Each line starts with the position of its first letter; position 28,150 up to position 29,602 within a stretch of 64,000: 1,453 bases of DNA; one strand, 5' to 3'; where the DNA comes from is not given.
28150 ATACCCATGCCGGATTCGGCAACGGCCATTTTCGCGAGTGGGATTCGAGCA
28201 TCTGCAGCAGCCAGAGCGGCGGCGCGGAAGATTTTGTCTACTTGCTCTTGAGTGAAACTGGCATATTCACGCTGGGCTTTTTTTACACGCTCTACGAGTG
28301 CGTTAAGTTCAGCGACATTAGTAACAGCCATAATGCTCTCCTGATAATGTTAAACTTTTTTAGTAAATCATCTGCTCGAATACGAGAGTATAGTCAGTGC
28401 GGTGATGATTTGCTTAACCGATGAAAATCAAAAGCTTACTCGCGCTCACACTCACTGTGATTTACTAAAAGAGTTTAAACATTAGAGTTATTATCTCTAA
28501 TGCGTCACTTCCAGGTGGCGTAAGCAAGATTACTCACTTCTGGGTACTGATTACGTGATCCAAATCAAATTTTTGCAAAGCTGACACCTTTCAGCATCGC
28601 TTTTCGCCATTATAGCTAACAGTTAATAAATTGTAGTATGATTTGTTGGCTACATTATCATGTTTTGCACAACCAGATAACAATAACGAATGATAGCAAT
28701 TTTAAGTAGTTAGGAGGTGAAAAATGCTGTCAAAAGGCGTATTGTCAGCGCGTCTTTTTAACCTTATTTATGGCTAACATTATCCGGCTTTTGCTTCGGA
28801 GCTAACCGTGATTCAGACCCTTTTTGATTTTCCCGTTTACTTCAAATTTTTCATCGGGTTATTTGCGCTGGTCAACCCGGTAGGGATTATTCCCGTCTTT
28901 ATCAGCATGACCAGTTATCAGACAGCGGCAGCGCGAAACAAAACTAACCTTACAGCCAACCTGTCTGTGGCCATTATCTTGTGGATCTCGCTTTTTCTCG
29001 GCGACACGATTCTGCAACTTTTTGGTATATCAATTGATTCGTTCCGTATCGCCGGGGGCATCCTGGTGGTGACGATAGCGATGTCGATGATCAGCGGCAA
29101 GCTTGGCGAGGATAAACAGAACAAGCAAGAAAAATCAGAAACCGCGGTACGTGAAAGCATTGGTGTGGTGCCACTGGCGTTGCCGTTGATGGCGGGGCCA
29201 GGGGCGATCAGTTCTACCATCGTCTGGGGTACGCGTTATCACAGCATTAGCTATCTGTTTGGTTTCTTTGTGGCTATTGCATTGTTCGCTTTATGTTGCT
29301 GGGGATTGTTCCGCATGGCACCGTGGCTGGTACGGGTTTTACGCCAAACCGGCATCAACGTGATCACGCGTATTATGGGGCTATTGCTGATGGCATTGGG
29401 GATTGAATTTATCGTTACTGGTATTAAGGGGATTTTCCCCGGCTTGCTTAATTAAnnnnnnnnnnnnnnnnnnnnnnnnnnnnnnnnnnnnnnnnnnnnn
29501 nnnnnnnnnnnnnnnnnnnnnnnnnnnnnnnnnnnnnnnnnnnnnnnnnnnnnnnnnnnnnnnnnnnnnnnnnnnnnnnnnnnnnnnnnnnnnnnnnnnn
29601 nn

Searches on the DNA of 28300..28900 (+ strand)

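Call 3: search_dna_similar(query=window:28332-28900:+, collection=ecoli_genomes, mode=near, max_rows=30, rows=spread)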
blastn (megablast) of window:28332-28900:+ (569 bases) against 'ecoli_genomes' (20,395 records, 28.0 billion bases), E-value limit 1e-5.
Records with a match: 5424; places in all: 5429; records where one place covers at least 80% of the query: 5423.
Genomes with a match: 5423 of 5426; with a place that covers at least 80% of the query: 5422. Places per genome that has any: lowest 1, median 1, highest 3. On chromosomes: 5416 places; on plasmids: 13.
Best place of each record, by identity: >=99% 1071; 95-99% 4353.
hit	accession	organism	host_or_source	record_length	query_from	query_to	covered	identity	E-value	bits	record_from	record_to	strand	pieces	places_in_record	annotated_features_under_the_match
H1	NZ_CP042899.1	Escherichia coli strain CFSAN061763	missing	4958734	1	569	100%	100.0%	0e+0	1051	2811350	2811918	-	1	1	ychE: NAAT family transporter YchE | ychE: protein YchT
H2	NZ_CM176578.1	Escherichia coli strain fS10a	Homo sapiens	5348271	1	569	100%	100.0%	0e+0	1051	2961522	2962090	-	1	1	ychE: NAAT family transporter YchE | ychE: protein YchT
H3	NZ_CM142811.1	Escherichia coli strain GPEC464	chicken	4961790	1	569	100%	99.6%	0e+0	1040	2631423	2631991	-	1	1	ychE: NAAT family transporter YchE | ychE: protein YchT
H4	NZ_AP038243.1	Escherichia coli strain HCM-27C-1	Gallus gallus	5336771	1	569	100%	99.5%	0e+0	1035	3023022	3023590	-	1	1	ychE: NAAT family transporter YchE | ychE: protein YchT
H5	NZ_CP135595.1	Escherichia coli strain GDSC2227PM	vegetable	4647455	1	569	100%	99.3%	0e+0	1029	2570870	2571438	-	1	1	ychE: NAAT family transporter YchE | ychE: protein YchT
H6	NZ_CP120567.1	Escherichia coli strain A0 34/86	probiotic product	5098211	1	569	100%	99.1%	0e+0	1024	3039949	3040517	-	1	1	ychE: NAAT family transporter YchE | ychE: protein YchT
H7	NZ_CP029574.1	Escherichia coli strain DA33133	Homo sapiens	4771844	1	569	100%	98.9%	0e+0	1018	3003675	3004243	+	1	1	ychE: NAAT family transporter YchE | ychE: protein YchT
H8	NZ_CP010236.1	Escherichia coli strain S42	not applicable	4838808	1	569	100%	98.9%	0e+0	1018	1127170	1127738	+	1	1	ychE: NAAT family transporter YchE | ychE: protein YchT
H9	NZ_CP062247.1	Escherichia coli strain AML002_ev03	not applicable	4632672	1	569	100%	98.9%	0e+0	1018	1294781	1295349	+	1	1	ychE: NAAT family transporter YchE | ychE: protein YchT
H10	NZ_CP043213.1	Escherichia coli O16:H48 strain CV601gfp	missing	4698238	1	569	100%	98.9%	0e+0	1018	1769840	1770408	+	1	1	ychE: NAAT family transporter YchE | ychE: protein YchT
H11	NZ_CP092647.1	Escherichia coli strain EC5502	Homo sapiens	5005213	1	569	100%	98.9%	0e+0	1018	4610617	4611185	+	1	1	ychE: NAAT family transporter YchE | ychE: protein YchT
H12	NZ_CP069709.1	Escherichia coli strain EA7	pig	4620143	1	569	100%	98.9%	0e+0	1018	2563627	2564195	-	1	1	ychE: NAAT family transporter YchE | ychE: protein YchT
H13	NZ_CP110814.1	Escherichia coli strain THB42-F4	dog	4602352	1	569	100%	98.9%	0e+0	1018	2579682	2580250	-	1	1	ychE: NAAT family transporter YchE | ychE: protein YchT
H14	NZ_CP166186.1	Escherichia coli strain CRE78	Homo sapiens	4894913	1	569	100%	98.9%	0e+0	1018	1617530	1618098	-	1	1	ychE: NAAT family transporter YchE | ychE: protein YchT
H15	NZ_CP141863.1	Escherichia coli strain numer 3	Pigeons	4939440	1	569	100%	98.9%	0e+0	1018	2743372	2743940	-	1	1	ychE: NAAT family transporter YchE | ychE: protein YchT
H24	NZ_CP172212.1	Escherichia coli strain GF8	chicken meat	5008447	1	569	100%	98.8%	0e+0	1013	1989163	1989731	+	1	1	ychE: NAAT family transporter YchE | ychE: hypothetical protein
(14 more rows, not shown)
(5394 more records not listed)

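Call 5: get_annotated_region(hit=H1, flank=1500)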
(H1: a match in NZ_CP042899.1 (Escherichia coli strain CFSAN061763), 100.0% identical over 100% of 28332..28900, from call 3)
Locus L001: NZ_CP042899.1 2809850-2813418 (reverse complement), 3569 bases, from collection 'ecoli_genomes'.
description: Escherichia coli strain CFSAN061763 chromosome, complete genome
organism: Escherichia coli strain CFSAN061763 (NCBI taxid 562)
replicon: chromosome; assembly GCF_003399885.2
host: missing; source: raw milk cheese; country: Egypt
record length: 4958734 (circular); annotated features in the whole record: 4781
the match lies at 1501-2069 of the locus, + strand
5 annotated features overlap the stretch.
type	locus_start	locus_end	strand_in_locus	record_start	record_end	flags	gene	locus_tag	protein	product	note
CDS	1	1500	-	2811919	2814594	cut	adhE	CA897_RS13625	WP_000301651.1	bifunctional acetaldehyde-CoA/alcohol dehydrogenase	-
CDS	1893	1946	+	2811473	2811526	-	ychE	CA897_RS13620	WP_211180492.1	protein YchT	-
CDS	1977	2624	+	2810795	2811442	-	ychE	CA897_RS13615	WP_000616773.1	NAAT family transporter YchE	-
CDS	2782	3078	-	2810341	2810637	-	-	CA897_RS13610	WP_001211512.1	hypothetical protein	-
CDS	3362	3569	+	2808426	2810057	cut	oppA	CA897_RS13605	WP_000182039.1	oligopeptide ABC transporter substrate-binding protein OppA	-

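Call 6: get_annotated_region(hit=H10, flank=1500)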
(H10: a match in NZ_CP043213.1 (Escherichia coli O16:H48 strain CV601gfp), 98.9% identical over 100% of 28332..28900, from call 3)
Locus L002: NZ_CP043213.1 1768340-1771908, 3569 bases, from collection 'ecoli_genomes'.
description: Escherichia coli O16:H48 strain CV601gfp chromosome, complete genome
organism: Escherichia coli O16:H48 strain CV601gfp (NCBI taxid 2605619)
replicon: chromosome; assembly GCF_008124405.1
host: -; source: missing; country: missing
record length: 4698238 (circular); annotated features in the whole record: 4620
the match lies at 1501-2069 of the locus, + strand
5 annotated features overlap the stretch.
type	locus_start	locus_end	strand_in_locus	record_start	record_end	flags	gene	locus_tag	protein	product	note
CDS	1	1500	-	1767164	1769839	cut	adhE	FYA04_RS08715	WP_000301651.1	bifunctional acetaldehyde-CoA/alcohol dehydrogenase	-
CDS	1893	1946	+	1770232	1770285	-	ychE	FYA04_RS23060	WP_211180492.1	protein YchT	-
CDS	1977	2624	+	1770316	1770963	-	ychE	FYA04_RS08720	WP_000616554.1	NAAT family transporter YchE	-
CDS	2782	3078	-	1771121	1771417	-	-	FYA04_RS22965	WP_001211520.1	hypothetical protein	-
CDS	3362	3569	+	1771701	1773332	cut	oppA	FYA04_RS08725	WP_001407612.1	oligopeptide ABC transporter substrate-binding protein OppA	-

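Call 7: get_annotated_region(hit=H24, flank=500)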
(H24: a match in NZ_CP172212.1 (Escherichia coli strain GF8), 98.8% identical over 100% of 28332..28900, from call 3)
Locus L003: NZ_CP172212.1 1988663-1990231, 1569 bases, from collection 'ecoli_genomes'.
description: Escherichia coli strain GF8 chromosome, complete genome
organism: Escherichia coli strain GF8 (NCBI taxid 562)
replicon: chromosome; assembly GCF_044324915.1
host: -; source: chicken meat; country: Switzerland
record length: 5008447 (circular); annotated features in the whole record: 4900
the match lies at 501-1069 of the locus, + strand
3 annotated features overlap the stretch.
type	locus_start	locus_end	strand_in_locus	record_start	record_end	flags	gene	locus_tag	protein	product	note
CDS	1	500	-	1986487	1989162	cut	adhE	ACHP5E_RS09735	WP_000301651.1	bifunctional acetaldehyde-CoA/alcohol dehydrogenase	-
CDS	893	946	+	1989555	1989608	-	ychE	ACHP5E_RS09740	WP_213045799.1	hypothetical protein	-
CDS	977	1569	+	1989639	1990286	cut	ychE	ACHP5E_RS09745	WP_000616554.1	NAAT family transporter YchE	-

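Call 47: search_rna_families(source=window, start=28300, end=28900, threshold=evalue, max_evalue=1)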
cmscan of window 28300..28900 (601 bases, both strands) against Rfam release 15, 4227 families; matches with E-value up to 1: 1.
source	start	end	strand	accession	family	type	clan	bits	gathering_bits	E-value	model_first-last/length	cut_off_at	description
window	28464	28628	+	RF01471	rliB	Gene; sRNA;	-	17.6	40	0.36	1-360/360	no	Listeria sRNA rliB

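Call 50: search_dna_similar(query=window:28705-28812:+, collection=ecoli_genomes, mode=near, max_rows=12, rows=spread)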
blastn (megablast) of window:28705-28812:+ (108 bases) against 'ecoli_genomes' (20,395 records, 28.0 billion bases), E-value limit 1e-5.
Records with a match: 5424; places in all: 5428; records where one place covers at least 80% of the query: 5424.
Genomes with a match: 5423 of 5426; with a place that covers at least 80% of the query: 5423. Places per genome that has any: lowest 1, median 1, highest 3. On chromosomes: 5415 places; on plasmids: 13.
Best place of each record, by identity: >=99% 5225; 95-99% 199.
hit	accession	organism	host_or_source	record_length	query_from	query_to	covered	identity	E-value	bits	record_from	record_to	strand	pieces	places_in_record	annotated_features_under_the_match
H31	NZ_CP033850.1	Escherichia coli strain FDAARGOS_497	Homo sapiens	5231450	1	108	100%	100.0%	9e-49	200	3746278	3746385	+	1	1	ychE: protein YchT | ychE: NAAT family transporter YchE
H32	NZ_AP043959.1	Escherichia coli strain 20AH011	Canis lupus familiaris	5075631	1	108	100%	100.0%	9e-49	200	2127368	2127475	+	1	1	ychE: protein YchT | ychE: NAAT family transporter YchE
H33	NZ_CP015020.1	Escherichia coli strain 28RC1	Bovine carcass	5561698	1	108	100%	99.1%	4e-47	195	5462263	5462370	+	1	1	ychE: protein YchT | ychE: NAAT family transporter YchE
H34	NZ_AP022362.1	Escherichia coli strain E302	Homo sapiens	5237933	1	108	100%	99.1%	4e-47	195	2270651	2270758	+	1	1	ychE: protein YchT | ychE: NAAT family transporter YchE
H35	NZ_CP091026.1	Escherichia coli strain STEC383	pig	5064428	1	108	100%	99.1%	4e-47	195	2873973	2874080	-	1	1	ychE: protein YchT | ychE: NAAT family transporter YchE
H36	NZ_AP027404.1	Escherichia coli strain EC416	Sus scrofa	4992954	1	108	100%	99.1%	4e-47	195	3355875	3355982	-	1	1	ychE: protein YchT | ychE: NAAT family transporter YchE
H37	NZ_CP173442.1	Escherichia coli strain 98234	Homo sapiens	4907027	1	108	100%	99.1%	4e-47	195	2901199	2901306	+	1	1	ychE: protein YchT | ychE: NAAT family transporter YchE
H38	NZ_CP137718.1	Escherichia coli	missing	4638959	1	108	100%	99.1%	4e-47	195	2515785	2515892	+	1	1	ychE: protein YchT | ychE: NAAT family transporter YchE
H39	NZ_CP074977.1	Escherichia coli strain 12690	Homo sapiens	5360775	1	108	100%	99.1%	4e-47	195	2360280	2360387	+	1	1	ychE: protein YchT | ychE: NAAT family transporter YchE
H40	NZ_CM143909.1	Escherichia coli strain E01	Homo sapiens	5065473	1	108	100%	99.1%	4e-47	195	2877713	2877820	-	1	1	ychE: protein YchT | ychE: NAAT family transporter YchE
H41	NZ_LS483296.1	Escherichia coli strain NCTC9966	missing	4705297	1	108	100%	99.1%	4e-47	195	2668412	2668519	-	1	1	ychE: protein YchT | ychE: NAAT family transporter YchE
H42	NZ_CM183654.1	Escherichia coli strain GmM077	Homo sapiens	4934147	4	108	97%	99.0%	2e-45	189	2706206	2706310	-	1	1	ychE: protein YchT | ychE: NAAT family transporter YchE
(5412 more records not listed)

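Call 67: search_dna_similar(query=window:28705-28812:+, collection=ecoli_genomes, mode=distant, max_rows=60, rows=spread)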
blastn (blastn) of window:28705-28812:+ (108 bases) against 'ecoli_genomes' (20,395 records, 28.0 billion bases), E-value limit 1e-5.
Records with a match: 5424; places in all: 5428; records where one place covers at least 80% of the query: 5424.
Genomes with a match: 5423 of 5426; with a place that covers at least 80% of the query: 5423. Places per genome that has any: lowest 1, median 1, highest 3. On chromosomes: 5415 places; on plasmids: 13.
Best place of each record, by identity: >=99% 5224; 95-99% 200.
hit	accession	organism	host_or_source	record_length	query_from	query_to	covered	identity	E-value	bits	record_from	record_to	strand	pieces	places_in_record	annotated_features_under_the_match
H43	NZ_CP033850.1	Escherichia coli strain FDAARGOS_497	Homo sapiens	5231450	1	108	100%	100.0%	2e-47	196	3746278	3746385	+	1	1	ychE: protein YchT | ychE: NAAT family transporter YchE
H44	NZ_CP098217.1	Escherichia coli strain Z0117EC0032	Canis lupus familiaris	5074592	1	108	100%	100.0%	2e-47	196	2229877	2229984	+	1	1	ychE: protein YchT | ychE: NAAT family transporter YchE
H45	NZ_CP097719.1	Escherichia coli strain MS1679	Chicken lung (Gallus gallus)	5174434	1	108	100%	100.0%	2e-47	196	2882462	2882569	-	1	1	ychE: protein YchT | ychE: NAAT family transporter YchE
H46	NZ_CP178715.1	Escherichia coli strain VTB96959v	Chicken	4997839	1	108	100%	100.0%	2e-47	196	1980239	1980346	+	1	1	ychE: protein YchT | ychE: NAAT family transporter YchE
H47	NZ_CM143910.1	Escherichia coli strain E06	Homo sapiens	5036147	1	108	100%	100.0%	2e-47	196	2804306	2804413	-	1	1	ychE: protein YchT | ychE: NAAT family transporter YchE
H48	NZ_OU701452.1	Escherichia coli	Homo sapiens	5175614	1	108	100%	100.0%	2e-47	196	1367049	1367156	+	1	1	ychE: protein YchT | ychE: NAAT family transporter YchE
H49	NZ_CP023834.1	Escherichia coli strain 4/2-1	Homo sapiens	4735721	1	108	100%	99.1%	9e-46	191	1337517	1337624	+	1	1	ychE: protein YchT | ychE: NAAT family transporter YchE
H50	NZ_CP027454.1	Escherichia coli strain 2014C-4423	Homo sapiens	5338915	1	108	100%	99.1%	9e-46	191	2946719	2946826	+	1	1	ychE: protein YchT | ychE: NAAT family transporter YchE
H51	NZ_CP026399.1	Escherichia coli strain ECONIH4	-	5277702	1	108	100%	99.1%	9e-46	191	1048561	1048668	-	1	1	ychE: protein YchT | ychE: NAAT family transporter YchE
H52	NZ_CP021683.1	Escherichia coli strain AR_0162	missing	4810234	1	108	100%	99.1%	9e-46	191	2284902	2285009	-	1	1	ychE: protein YchT | ychE: NAAT family transporter YchE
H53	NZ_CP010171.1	Escherichia coli strain H7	not applicable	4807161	1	108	100%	99.1%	9e-46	191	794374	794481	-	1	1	ychE: protein YchT | ychE: NAAT family transporter YchE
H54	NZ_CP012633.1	Escherichia coli strain SF-166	Homo sapiens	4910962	1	108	100%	99.1%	9e-46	191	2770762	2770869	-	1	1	ychE: protein YchT | ychE: NAAT family transporter YchE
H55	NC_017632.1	Escherichia coli UM146 strain UM146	-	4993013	1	108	100%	99.1%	9e-46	191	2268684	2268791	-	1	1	ychE: protein YchT | ychE: NAAT family transporter YchE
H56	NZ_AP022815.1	Escherichia coli strain JE86-ST05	Homo sapiens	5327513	1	108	100%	99.1%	9e-46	191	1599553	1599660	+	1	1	ychE: protein YchT | ychE: NAAT family transporter YchE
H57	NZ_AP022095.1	Escherichia coli strain WP4-S18-ESBL-08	-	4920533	1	108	100%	99.1%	9e-46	191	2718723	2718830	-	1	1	ychE: protein YchT | ychE: NAAT family transporter YchE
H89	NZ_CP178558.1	Escherichia coli strain GCU-H1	Tursiops truncates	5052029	1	108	100%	99.1%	9e-46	191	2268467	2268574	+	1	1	ychE: protein YchT | ychE: NAAT family transporter YchE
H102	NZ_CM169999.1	Escherichia coli strain N96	Tibetan Pig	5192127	1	108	100%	97.2%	5e-42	178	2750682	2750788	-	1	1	ychE: NAAT family transporter YchE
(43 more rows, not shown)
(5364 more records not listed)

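Call 68: get_annotated_region(hit=H102, flank=60)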
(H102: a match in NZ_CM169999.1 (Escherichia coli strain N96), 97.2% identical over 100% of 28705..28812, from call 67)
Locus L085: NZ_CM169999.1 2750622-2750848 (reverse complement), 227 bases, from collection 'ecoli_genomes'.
description: Escherichia coli strain N96 chromosome, whole genome shotgun sequence
organism: Escherichia coli strain N96 (NCBI taxid 562)
replicon: chromosome; assembly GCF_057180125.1
host: Tibetan Pig; source: feces; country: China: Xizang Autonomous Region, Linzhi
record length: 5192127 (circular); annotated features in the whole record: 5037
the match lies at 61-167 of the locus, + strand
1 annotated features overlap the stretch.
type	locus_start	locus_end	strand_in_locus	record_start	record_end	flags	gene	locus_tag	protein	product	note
CDS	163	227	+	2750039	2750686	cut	ychE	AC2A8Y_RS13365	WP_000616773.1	NAAT family transporter YchE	-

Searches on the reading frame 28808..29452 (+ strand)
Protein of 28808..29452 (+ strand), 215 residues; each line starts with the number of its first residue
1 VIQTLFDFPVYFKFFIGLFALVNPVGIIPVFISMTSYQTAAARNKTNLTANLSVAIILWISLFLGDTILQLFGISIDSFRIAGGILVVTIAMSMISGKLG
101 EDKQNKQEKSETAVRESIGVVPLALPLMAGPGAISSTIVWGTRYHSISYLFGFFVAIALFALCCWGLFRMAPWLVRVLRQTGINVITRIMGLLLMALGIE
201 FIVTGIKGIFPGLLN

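Call 28: find_related_loci(query=window:28808-29452:+, collection=genome_contigs, flank=1500)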
Query window:28808-29452:+ (215 aa) in genome_contigs; peptide patterns used: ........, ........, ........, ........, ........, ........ (x = any residue, [..] = any of these).
560 stretches matched a pattern; 487 encode a relative of the query (tblastn E <= 1e-3); the best 80 are kept; 80 distinct loci.
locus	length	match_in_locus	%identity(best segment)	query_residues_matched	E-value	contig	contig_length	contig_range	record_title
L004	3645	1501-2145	99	1-215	5e-140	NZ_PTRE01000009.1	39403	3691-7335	Escherichia sp. MOD1-EC7003 MOD1-EC7003_9_length_39403_cov_108, whole genome shotgun sequence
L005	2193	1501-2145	99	1-215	3e-144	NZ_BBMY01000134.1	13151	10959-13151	Escherichia albertii NBRC 107761 = DSM 17582 strain NBRC 107761, whole genome shotgun sequence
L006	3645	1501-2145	98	1-215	2e-138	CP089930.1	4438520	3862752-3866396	Escherichia coli strain E69 chromosome, complete genome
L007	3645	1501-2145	98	1-215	5e-138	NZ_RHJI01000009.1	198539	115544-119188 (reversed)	Escherichia sp. E1V33 1V33_9_consensus, whole genome shotgun sequence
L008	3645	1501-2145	97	1-215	6e-138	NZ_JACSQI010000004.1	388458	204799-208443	Escherichia whittamii strain Sa2BVA5 NODE_4_length_388458_cov_7.964772, whole genome shotgun sequence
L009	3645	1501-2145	94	1-215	8e-134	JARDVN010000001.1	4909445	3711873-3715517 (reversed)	Citrobacter amalonaticus strain AUH_CA_2023_1 contig_2, whole genome shotgun sequence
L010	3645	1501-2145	94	1-215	1e-133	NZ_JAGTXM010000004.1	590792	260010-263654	Citrobacter amalonaticus strain ku-bf3 scaffold_3, whole genome shotgun sequence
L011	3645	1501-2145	94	1-215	2e-134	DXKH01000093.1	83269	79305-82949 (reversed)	MAG TPA_asm: Citrobacter sp. isolate HRGM_Genome_0066 HRGM_Genome_0066_93, whole genome shotgun sequence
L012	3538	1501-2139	95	3-215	2e-134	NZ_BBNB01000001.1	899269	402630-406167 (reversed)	Citrobacter sedlakii NBRC 105722, whole genome shotgun sequence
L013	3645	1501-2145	94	1-215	1e-132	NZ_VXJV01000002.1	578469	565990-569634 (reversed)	Salmonella enterica subsp. diarizonae strain CCUG 30040T contig_0000002, whole genome shotgun sequence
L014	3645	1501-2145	94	1-215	1e-132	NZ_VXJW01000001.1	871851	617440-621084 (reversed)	Salmonella enterica subsp. arizonae strain CCUG 6322T contig_0000001, whole genome shotgun sequence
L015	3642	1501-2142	95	1-214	2e-132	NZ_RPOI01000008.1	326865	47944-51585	Citrobacter youngae strain CCUG 30791 citrobacter_youngae_CCUG30791T_0000008, whole genome shotgun sequence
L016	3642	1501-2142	95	1-214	3e-132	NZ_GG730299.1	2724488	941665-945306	Citrobacter youngae ATCC 29220 Scfld0, whole genome shotgun sequence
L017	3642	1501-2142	95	1-214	3e-132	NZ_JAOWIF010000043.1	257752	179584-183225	Citrobacter sp. Cu233 236, whole genome shotgun sequence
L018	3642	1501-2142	95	1-214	6e-133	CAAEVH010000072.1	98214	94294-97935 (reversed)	MAG TPA_asm: uncultured Raoultella sp., isolate HGM20637, WGS project CAAEVH010000000 data, contig: ERS608581_38_k95_954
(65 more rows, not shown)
